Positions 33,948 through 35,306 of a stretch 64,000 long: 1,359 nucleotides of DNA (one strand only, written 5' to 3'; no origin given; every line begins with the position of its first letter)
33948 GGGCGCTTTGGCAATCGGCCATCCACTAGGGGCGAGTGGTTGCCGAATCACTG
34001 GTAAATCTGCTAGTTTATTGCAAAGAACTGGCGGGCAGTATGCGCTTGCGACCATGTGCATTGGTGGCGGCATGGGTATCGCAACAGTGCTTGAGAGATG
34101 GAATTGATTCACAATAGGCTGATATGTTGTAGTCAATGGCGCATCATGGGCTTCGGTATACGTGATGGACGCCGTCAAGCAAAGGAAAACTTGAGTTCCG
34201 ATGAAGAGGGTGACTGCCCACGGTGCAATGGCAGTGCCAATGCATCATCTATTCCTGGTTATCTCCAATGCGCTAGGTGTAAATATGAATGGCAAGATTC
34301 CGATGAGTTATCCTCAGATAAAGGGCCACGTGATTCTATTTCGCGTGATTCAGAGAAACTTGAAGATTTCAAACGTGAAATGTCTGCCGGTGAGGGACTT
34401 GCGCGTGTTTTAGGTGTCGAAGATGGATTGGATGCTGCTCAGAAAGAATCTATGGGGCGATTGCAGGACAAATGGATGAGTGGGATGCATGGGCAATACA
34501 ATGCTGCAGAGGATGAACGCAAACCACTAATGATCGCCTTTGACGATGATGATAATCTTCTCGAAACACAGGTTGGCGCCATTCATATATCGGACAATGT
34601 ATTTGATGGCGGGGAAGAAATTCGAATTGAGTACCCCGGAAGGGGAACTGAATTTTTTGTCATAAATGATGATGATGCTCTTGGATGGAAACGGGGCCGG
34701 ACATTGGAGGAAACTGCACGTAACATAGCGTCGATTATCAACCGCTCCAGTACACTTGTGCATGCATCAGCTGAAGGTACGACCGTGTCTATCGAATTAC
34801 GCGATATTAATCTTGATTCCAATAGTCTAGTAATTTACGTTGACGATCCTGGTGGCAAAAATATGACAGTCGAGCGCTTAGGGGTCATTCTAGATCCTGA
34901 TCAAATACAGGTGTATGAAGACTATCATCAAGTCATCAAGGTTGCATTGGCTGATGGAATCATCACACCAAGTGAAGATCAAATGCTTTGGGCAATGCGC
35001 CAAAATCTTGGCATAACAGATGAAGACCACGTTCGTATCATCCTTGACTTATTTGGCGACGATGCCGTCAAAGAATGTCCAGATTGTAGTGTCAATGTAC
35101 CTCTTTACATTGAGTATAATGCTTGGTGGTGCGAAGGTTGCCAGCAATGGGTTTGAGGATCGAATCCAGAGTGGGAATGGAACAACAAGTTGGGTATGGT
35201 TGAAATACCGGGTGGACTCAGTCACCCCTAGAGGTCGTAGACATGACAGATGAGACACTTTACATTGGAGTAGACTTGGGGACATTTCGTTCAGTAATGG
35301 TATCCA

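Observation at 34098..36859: Candidate three-gene cytoskeletal module: double-zinc-ribbon acidic protein, MamK-like actin, zinc-ribbon membrane protein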

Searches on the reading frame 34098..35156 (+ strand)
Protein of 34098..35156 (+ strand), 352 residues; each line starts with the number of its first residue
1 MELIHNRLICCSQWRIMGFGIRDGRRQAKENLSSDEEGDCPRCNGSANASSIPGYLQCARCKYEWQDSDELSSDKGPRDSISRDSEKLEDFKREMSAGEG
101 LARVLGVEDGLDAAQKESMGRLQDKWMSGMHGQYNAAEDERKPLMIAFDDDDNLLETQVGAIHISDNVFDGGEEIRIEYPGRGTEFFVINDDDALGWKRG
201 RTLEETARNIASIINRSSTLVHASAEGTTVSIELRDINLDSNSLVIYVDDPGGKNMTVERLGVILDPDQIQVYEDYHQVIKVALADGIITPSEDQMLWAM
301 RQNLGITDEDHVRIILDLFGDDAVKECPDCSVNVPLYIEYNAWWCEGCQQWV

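Call 3: search_protein_families(library=pfam, proteins=[window:34098-35156:+], max_evalue=0.1)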
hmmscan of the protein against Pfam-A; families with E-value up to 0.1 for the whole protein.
window:34098-35156:+ (352 aa): 3 families
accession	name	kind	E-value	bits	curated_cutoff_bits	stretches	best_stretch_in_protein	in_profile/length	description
PF12760.12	Zn_ribbon_IS1595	-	5.9e-05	23.4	25.4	1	39-63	20-45/46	Transposase zinc-ribbon domain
PF05099.18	TerB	-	0.00031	21.5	24.4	1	279-313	81-115/118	Tellurite resistance protein TerB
PF03735.19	ENT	-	0.0013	19.2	28.5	1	276-326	12-63/71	ENT domain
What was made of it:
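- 34914..35063 (+): Three-helix segment (residues 257-306) containing one TerB/Tic110/ENT-like helical-hairpin repeat, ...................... Sub-threshold TerB hit (call 3).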

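Call 4: search_protein_families(library=ncbifam, proteins=[window:34098-35156:+], max_evalue=0.1)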
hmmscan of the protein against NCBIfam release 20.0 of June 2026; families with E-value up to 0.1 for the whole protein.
window:34098-35156:+ (352 aa): 0 families

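Call 5: find_homologous_proteins(query=window:34098-35156:+)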
Query window:34098-35156:+ (352 aa): 297 proteins with E <= 0.001 among 3434 candidates; the best 120 are listed.
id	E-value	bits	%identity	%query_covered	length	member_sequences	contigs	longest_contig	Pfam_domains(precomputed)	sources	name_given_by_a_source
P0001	1.4e-226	769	100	95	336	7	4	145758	-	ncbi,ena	-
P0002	1.5e-196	671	84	95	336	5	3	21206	-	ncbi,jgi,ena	-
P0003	2.3e-195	667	83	95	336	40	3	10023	-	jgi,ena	-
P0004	4.1e-195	666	82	96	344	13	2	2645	PF12760.13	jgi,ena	-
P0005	1.5e-194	664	85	95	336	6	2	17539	-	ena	-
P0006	2.6e-194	663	81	96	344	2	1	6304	-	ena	-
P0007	3.2e-193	660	81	96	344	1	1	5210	-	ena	-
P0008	3.5e-193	659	81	96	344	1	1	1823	-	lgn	-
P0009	4.0e-193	659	82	95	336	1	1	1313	-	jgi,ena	-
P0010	6.6e-193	659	81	96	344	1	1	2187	PF12760.13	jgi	-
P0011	1.3e-192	658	83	95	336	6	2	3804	-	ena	-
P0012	2.4e-192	657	81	95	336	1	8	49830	-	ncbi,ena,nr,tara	ncbi:MAG: hypothetical protein CND85_02145 [Marine Group II euryarchaeote MED-G33]|nr:MAG: hypotheti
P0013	4.3e-192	656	82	95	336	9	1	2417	-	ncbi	-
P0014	1.6e-191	654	82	95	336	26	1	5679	-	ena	-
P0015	1.8e-191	654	82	95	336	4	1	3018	-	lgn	-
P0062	4.4e-126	439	54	98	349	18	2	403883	-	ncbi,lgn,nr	ncbi:MAG: hypothetical protein QF807_01095 [Candidatus Thalassarchaeaceae archaeon]|nr:hypothetical 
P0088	6.6e-124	432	55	95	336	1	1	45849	-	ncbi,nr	ncbi:hypothetical protein OAO34_05030 [Candidatus Poseidoniaceae archaeon]|nr:hypothetical protein [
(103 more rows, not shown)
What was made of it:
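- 34146..35156 (+): Gene A: 336-aa acidic double zinc-ribbon protein, specific to Poseidoniales. The mechanical ORF starts at 34098. 297 homologs, all in MGII, 52-100% identical (call 5).
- Checked: (i) All 100+ homologs of A start at Met17 (336 aa, nt 34146; call 5).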

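Call 8: find_encoding_contigs(protein=P0062, flank=6000, max_places=3)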
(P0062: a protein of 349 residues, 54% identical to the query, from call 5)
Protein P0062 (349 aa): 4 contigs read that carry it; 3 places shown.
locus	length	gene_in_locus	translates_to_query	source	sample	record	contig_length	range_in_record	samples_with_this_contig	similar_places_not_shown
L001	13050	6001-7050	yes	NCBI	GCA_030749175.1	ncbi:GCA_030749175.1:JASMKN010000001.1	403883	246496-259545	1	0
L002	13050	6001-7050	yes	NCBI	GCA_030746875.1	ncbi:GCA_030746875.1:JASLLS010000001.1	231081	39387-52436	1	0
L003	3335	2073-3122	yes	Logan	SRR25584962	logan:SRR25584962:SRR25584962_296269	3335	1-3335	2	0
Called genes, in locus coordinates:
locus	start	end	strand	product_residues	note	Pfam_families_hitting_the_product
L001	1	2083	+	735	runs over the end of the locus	PF00009:GTP_EFTU, PF22042:EF-G_D2, PF03144:GTP_EFTU_D2, PF14492:EFG_III, PF03764:EFG_IV, PF00679:EFG_C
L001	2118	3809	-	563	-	PF00293:NUDIX, PF00348:polyprenyl_synt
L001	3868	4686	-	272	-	PF00696:AA_kinase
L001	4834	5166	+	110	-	-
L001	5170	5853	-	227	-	PF01885:PTS_2-RNA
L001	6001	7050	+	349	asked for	-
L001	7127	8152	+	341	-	PF00022:Actin, PF06723:MreB_Mbl, PF25229:Salactin, PF25216:Volactin (weak)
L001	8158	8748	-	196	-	-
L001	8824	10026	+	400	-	PF02441:Flavoprotein, PF04127:DFP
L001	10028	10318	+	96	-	PF26604:CBU_0592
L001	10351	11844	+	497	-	PF00587:tRNA-synt_2b, PF03129:HGTP_anticodon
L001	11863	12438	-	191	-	-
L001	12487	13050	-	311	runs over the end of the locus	PF02779:Transket_pyr, PF02780:Transketolase_C, PF22613:Transketolase_C_1 (weak)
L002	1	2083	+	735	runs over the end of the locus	PF00009:GTP_EFTU, PF22042:EF-G_D2, PF03144:GTP_EFTU_D2, PF14492:EFG_III, PF03764:EFG_IV, PF00679:EFG_C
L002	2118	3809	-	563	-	PF00293:NUDIX, PF00348:polyprenyl_synt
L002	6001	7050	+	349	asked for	-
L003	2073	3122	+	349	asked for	-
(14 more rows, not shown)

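Call 9: find_encoding_contigs(protein=P0088, flank=6000, max_places=3)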
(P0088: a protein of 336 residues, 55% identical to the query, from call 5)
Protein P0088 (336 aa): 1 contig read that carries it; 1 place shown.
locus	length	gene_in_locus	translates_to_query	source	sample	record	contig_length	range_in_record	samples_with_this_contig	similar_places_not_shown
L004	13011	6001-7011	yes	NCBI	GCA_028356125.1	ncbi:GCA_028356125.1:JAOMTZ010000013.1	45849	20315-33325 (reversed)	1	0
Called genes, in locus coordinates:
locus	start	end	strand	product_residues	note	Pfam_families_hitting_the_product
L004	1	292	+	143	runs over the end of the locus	PF03473:MOSC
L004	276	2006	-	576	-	PF00293:NUDIX, PF00348:polyprenyl_synt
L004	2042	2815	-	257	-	PF00696:AA_kinase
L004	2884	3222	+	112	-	-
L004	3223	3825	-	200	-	PF01885:PTS_2-RNA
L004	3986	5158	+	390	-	PF00108:Thiolase_N, PF00109:ketoacyl-synt (faint), PF22691:Thiolase_C_1, PF02803:Thiolase_C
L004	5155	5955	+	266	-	-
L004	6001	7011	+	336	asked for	-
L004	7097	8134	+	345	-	PF06723:MreB_Mbl, PF25229:Salactin, PF00022:Actin (faint), PF25216:Volactin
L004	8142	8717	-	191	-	-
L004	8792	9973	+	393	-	PF02441:Flavoprotein, PF04127:DFP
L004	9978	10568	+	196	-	PF04013:Methyltrn_RNA_2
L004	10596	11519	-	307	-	PF06966:DUF1295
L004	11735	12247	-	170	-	-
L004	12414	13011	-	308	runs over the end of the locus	PF01975:SurE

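Call 11: search_protein_representatives(protein=window:34146-35156:+)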
Query: 336 residues. Proteins with E-value up to 0.001 (for the whole library): 83; up to 1e-10: 40; up to 1e-30: 5. The best 83 are listed.
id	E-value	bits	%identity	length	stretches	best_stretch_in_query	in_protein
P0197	1.1e-114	399.5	52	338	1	2-335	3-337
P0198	1.4e-65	238.1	54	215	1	4-207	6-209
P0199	3.7e-54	200.5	57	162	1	3-161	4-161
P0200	3.5e-45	171.0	87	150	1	129-221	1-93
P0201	1.5e-42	162.3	52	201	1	4-149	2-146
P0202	1.8e-30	122.6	50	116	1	161-276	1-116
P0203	2.5e-29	118.8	52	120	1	114-223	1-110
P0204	1.9e-28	116.0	61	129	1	84-175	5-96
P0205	1.1e-26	110.1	50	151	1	186-291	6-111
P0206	1.9e-26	109.4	43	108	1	230-335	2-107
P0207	7.1e-26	107.5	48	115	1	5-114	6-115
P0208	5.6e-25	104.5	68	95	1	1-74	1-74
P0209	8.7e-24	100.6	44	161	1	129-279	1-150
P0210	2.3e-23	99.2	52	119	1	4-94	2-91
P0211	5.1e-23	98.1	54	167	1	59-155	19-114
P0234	3.2e-11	59.3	31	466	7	307-335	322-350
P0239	2.4e-09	53.2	43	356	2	256-304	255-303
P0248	4.8e-06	42.3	35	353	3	254-300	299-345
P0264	1.1e-04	37.8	33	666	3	257-335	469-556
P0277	5.7e-04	35.5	33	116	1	254-335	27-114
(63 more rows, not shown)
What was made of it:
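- A is restricted to the clade that has this actin (calls 5, 11).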

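Call 17: find_encoding_contigs(protein=P0239, flank=5000, max_places=2)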
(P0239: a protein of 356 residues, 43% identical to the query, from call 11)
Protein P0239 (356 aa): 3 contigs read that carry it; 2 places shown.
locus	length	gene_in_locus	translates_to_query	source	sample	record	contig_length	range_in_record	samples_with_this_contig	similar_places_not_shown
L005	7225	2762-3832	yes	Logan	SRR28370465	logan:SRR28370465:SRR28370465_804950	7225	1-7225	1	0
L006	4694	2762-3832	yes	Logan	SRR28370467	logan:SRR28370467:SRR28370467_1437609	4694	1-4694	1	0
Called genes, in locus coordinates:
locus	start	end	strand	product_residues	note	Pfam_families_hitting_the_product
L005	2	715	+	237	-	?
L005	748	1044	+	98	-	-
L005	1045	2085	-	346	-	PF13428:TPR_14 (faint), PF00515:TPR_1 (faint), PF07719:TPR_2 (faint), PF13432:TPR_16 (faint), PF14559:TPR_19 (faint), PF17874:TPR_MalT (faint), PF23300:HEAT_Nup120 (faint), PF13424:TPR_12, +2 more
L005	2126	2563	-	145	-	PF13371:TPR_9 (faint), PF13374:TPR_10 (faint), PF13424:TPR_12 (faint), PF13428:TPR_14 (faint), PF13431:TPR_17 (weak), PF00515:TPR_1, PF07719:TPR_2 (weak), PF00515:TPR_1 (weak), +4 more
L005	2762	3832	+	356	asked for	PF03735:ENT (faint), PF05099:TerB (faint)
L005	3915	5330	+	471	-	PF01406:tRNA-synt_1e, PF01921:tRNA-synt_1f (faint), PF09334:tRNA-synt_1g (weak), PF00133:tRNA-synt_1 (weak), PF09334:tRNA-synt_1g (weak), PF09190:DALR_2, PF23493:CysS_C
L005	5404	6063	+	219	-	PF00578:AhpC-TSA, PF08534:Redoxin, PF10417:1-cysPrx_C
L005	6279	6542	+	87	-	-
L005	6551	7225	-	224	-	?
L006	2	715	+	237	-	?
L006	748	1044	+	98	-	-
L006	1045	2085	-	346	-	PF13428:TPR_14 (faint), PF00515:TPR_1 (faint), PF07719:TPR_2 (faint), PF13432:TPR_16 (faint), PF14559:TPR_19 (faint), PF17874:TPR_MalT (faint), PF23300:HEAT_Nup120 (faint), PF13424:TPR_12, +2 more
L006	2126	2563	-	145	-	PF13371:TPR_9 (faint), PF13374:TPR_10 (faint), PF13424:TPR_12 (faint), PF13428:TPR_14 (faint), PF13431:TPR_17 (weak), PF00515:TPR_1, PF07719:TPR_2 (weak), PF00515:TPR_1 (weak), +4 more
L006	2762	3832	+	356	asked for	PF03735:ENT (faint), PF05099:TerB (faint)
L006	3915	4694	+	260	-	?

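Call 34: search_protein_families(library=pfam, proteins=[L004:5155-5955:+, L004:3986-5158:+, P0234, P0248], max_evalue=0.01)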
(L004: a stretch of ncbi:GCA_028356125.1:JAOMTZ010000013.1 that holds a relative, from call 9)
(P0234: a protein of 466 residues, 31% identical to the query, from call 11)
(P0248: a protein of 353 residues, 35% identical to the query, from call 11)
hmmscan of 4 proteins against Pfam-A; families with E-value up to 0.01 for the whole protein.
L004:5155-5955:+ (266 aa): 0 families

L004:3986-5158:+ (390 aa): 5 families
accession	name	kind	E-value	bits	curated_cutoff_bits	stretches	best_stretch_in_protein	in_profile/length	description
PF22691.2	Thiolase_C_1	-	6.2e-43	146.4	28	1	240-387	1-144/144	Thiolase C-terminal domain-like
PF00108.29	Thiolase_N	-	5.3e-17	62.5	26.4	1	4-222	1-258/260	Thiolase, N-terminal domain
PF02803.24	Thiolase_C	-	2.6e-11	43.7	27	1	258-355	22-100/123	Thiolase, C-terminal domain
PF00109.32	ketoacyl-synt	-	1.4e-05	25.3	20.8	1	80-115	169-204/252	Beta-ketoacyl synthase, N-terminal domain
PF02801.28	Ketoacyl-synt_C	-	0.0025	18.2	20.8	0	257-285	24-52/119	Beta-ketoacyl synthase, C-terminal domain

P0234 (466 aa): 18 families
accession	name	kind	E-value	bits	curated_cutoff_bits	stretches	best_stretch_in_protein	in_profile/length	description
PF19011.5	DUF5740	-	2.1e-08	34.8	26.5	0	139-175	55-92/94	Family of unknown function (DUF5740)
PF25095.1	C2H2-zf_KIN17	-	3.5e-08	34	27.7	0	450-465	2-19/30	KIN17 C2H2-type zinc finger domain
PF17026.10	zf-RRPl_C4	-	4.6e-07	30.4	28.9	0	326-353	4-30/108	Putative ribonucleoprotein zinc-finger pf C4 type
PF23455.1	DUF7129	-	1.6e-06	28.2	30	0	385-399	27-41/45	Domain of unknown function (DUF7129)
PF12874.13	zf-met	-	5.2e-06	27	21.2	0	451-461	1-11/25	Zinc-finger of C2H2 type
PF12171.14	zf-C2H2_jaz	-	6e-06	26.7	22.6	0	404-415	2-13/27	Zinc-finger double-stranded RNA-binding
PF00130.28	C1_1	-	1.3e-05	25.3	26.5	0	138-162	14-37/53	Phorbol esters/diacylglycerol binding domain (C1 domain)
PF11724.13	YvbH_ext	-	1.8e-05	25.4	22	0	400-418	33-52/61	YvbH-like oligomerisation region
PF23145.1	Zf_2nd_IFT121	-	2.1e-05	24.5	25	0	141-161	3-24/45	IFT121, second zinc finger domain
PF18797.7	APC_rep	-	3e-05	25.1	27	0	341-373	22-55/76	Adenomatous polyposis coli (APC) repeat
PF07191.17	Zn_ribbon_6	-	3.4e-05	24.2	25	0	387-457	2-56/67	Double zinc ribbon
PF06463.18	Mob_synth_C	-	5.8e-05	23.5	37.4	0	315-349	43-77/128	Molybdenum Cofactor Synthesis C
PF07430.17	PP1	-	0.00012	22.5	20.4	0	142-162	19-39/78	Phloem filament protein PP1 cystatin-like domain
PF12760.12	Zn_ribbon_IS1595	-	0.00072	19.9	25.4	0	136-161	19-45/46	Transposase zinc-ribbon domain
PF07282.18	Cas12f1-like_TNB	-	0.0028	18.2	26.3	0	325-355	30-54/60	Cas12f1-like, TNB domain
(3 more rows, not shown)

P0248 (353 aa): 3 families
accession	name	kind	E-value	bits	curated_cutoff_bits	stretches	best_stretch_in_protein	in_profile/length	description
PF16940.10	Tic110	-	6.3e-10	38.6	27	1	233-289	341-397/574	Chloroplast envelope transporter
PF03735.19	ENT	-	1.3e-07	32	28.5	0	305-344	12-52/71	ENT domain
PF05099.18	TerB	-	1.1e-05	26.1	24.4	0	310-339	83-112/118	Tellurite resistance protein TerB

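Call 36: find_related_loci(query=A2, collection=metagenome_contigs, flank=4000)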
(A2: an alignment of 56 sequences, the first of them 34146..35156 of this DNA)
Query A2 (336 aa) in metagenome_contigs; peptide patterns used: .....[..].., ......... (x = any residue, [..] = any of these).
441 stretches matched a pattern; 407 encode a relative of the query (tblastn E <= 1e-3); the best 80 are kept; 80 distinct loci.
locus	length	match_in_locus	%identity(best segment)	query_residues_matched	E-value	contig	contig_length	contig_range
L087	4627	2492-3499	100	1-336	0e+0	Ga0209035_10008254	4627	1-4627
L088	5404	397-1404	84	1-336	0e+0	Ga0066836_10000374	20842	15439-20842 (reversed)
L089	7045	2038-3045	84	1-336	0e+0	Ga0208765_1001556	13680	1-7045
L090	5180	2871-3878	83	1-336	0e+0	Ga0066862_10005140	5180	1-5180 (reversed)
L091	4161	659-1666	83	1-336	0e+0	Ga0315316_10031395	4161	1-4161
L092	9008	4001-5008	81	1-336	0e+0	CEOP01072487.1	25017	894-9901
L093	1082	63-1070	82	1-336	0e+0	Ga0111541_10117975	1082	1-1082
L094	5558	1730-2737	81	1-336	0e+0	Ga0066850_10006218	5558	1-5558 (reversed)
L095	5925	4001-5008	80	1-336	0e+0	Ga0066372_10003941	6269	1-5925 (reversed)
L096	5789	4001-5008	79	1-336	0e+0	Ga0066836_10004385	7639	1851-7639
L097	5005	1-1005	81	2-336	0e+0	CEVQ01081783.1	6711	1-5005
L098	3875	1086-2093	79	1-336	0e+0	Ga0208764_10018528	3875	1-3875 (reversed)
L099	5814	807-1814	79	1-336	0e+0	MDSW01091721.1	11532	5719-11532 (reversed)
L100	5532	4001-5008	78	1-336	0e+0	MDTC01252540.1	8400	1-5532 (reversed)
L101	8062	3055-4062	78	1-336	0e+0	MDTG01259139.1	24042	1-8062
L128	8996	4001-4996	56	3-335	1e-129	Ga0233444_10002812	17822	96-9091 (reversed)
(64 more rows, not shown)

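Call 38: predict_structure(alignment_id=A2)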
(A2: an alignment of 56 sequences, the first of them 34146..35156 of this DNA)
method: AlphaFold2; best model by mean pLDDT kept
length: 336 residues; sequences in the alignment: 56
mean_pLDDT: 69.6   pTM: 0.52
mean pLDDT of the five models: 69.6, 65.6, 63.8, 61.1, 61.1
residues with pLDDT >= 90: 2; 70-90: 208; 50-70: 59; < 50: 67
segments of 3 or more residues with pLDDT < 50: 1-21, 55-68, 113-140
pLDDT, mean of each block of 10 residues (from residue 1): 42 40 69 77 78 49 43 58 52 58 60 40 27 34 82 81 83 78 85 88 87 86 80 75 74 71 80 85 83 87 84 85 87 87
secondary structure, 60 per line:
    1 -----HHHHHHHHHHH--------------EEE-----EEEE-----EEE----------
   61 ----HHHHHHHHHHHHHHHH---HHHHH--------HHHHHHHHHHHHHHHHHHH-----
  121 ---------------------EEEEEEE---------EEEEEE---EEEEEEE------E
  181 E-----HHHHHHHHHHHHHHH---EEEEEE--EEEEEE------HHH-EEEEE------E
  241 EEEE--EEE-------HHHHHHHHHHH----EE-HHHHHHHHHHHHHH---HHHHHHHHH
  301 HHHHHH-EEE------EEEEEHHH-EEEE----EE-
elements in order: H6-16 E31-33 E39-42 E48-50 H65-80 H84-88 H97-115 E142-148 E158-163 E167-173 H187-201 E205-210 E213-218 E229-233 E240-244 E247-249 H257-267 H275-288 H292-306 E308-310 E317-321 E326-329
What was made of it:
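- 34215..34280 (+): N-terminal zinc ribbon of A (C24, C27, C42, C45). AF2 predicts three short strands, pLDDT about 75 (call 38).
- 34566..34895 (+): Central alpha/beta domain of A (residues 141-250) with invariant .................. and DDPGG. pLDDT 75-88 (call 38).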

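Call 41: fold_search(model_id=the predicted structure, library=pdb)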
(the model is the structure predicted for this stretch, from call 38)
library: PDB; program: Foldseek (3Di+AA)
matches with E <= 10: 583; with E <= 0.001: 2
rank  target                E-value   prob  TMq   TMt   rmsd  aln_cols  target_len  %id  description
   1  9cba                  1.7e-04  1.00  0.23  0.17   8.1       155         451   13  Bacteriophage PhiTE contracted tail (released 2025-04-16)
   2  4nx9                  9.5e-04  0.98  0.23  0.28  22.6       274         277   12  Crystal structure of Pseudomonas aeruginosa flagellin FliC (released 2014-01-29)
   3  9cb9_A                1.6e-03  1.00  0.21  0.15   6.4       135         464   13  Bacteriophage PhiTE extended tail (released 2025-04-16)
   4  7y1c_Y                7.9e-03  0.99  0.21  0.10   5.2       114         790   10  CryoEM structure of Klebsiella phage Kp9 tail complex applied with C6 symmetry (released 2023-06-14)
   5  9cc7_I                9.4e-03  0.99  0.21  0.17   6.2       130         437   13  Bacteriophage PhiTE extended connector complex (released 2025-04-16)
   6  9cuy_A                9.4e-03  0.99  0.19  0.15   6.8       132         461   13  Bacteriophage PhiTE extended baseplate (released 2025-04-16)
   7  8es4_E                1.1e-02  0.97  0.20  0.10   6.5       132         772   14  Focused reconstruction of HRP29 tail (released 2023-10-18)
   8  9vvr_d                1.9e-02  0.93  0.21  0.10   8.2       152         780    9  Structure of the bacteriophage E1004 tail (released 2025-11-12)
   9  8fop_j                2.6e-02  0.91  0.23  0.16  12.9       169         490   14  Structure of Agrobacterium tumefaciens bacteriophage Milano curved tail (released 2024-01-17)
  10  9vvr_V                2.9e-02  0.80  0.20  0.10   8.4       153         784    9  Structure of the bacteriophage E1004 tail (released 2025-11-12)
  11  9n8g_C                3.6e-02  0.63  0.20  0.18  13.7       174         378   13  In situ sheathed FlaA flagellar filament of Vibrio cholerae (released 2025-09-24)
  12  6r21_a                4.9e-02  0.97  0.22  0.10   5.3       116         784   11  Cryo-EM structure of T7 bacteriophage fiberless tail complex (released 2019-09-04)
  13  8i4m_A                5.5e-02  0.99  0.22  0.10   4.5       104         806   10  Portal-tail complex structure of the Cyanophage P-SCSP1u (released 2023-11-01)
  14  7ey9_s                6.6e-02  0.94  0.21  0.10   4.6       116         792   10  tail proteins (released 2021-09-22)
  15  7kc1_F                7.4e-02  0.51  0.15  0.36   7.4        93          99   10  Cryo-EM structure of SRR2899884.46167H+MEDI8852L fab in complex with Victoria HA (released 2021-05-12)
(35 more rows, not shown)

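Call 46: search_solved_structures(query=A2, max_evalue=1)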
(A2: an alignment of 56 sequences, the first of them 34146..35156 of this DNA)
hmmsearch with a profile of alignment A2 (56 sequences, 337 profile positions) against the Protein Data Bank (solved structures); distinct sequences matched with E-value up to 1: 10.
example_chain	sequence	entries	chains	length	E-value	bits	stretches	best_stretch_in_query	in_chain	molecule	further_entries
1vq4_Z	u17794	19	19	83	0.021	16.9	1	9-58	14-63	50S ribosomal protein L37Ae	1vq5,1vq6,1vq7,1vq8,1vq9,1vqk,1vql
1s72_Z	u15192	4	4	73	0.023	16.8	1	9-56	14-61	50S ribosomal protein L37Ae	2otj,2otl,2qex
3g4s_Z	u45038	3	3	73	0.023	16.8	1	9-56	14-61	50S ribosomal protein L37Ae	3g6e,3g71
2qa4_Z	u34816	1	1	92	0.027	16.5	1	9-58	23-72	50S ribosomal protein L37Ae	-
3cpw_Y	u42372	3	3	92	0.027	16.5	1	9-58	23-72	50S ribosomal protein L37Ae | RPL37AE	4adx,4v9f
3cc2_Z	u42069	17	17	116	0.05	15.7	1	9-58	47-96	50S ribosomal protein L37Ae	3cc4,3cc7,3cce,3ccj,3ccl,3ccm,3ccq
4noi_A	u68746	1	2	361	0.44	12.6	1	259-308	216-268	DNA-directed RNA polymerase subunit alpha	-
4bm5_A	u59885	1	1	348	0.53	12.3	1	259-307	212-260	SIMILAR TO CHLOROPLAST INNER MEMBRANE PROTEIN TIC110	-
8rx4_A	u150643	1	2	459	0.78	11.7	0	202-270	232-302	Mycothione reductase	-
5it7_f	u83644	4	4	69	1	11.4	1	308-335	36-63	Ubiquitin-40S ribosomal protein S27a | Ribosomal protein eS31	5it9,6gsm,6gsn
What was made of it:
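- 34215..34280 (+): Weak resemblance to the L37Ae and IS1595 ribbons (calls 3, 46).
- On TerB domain (PF05099) in protein A: The same stretch also hits ENT and Tic110 repeats (calls 3, 34, 46).
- The N-terminal ribbon with a preceding basic helix weakly resembles ribosomal protein L37Ae and IS1595 ribbons (calls 3, 46).
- Tried and rejected: A profile search of A against PDB sequences gave only L37Ae-ribbon-like and Tic110-repeat-like hits at E of 0.02 or weaker (call 46).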
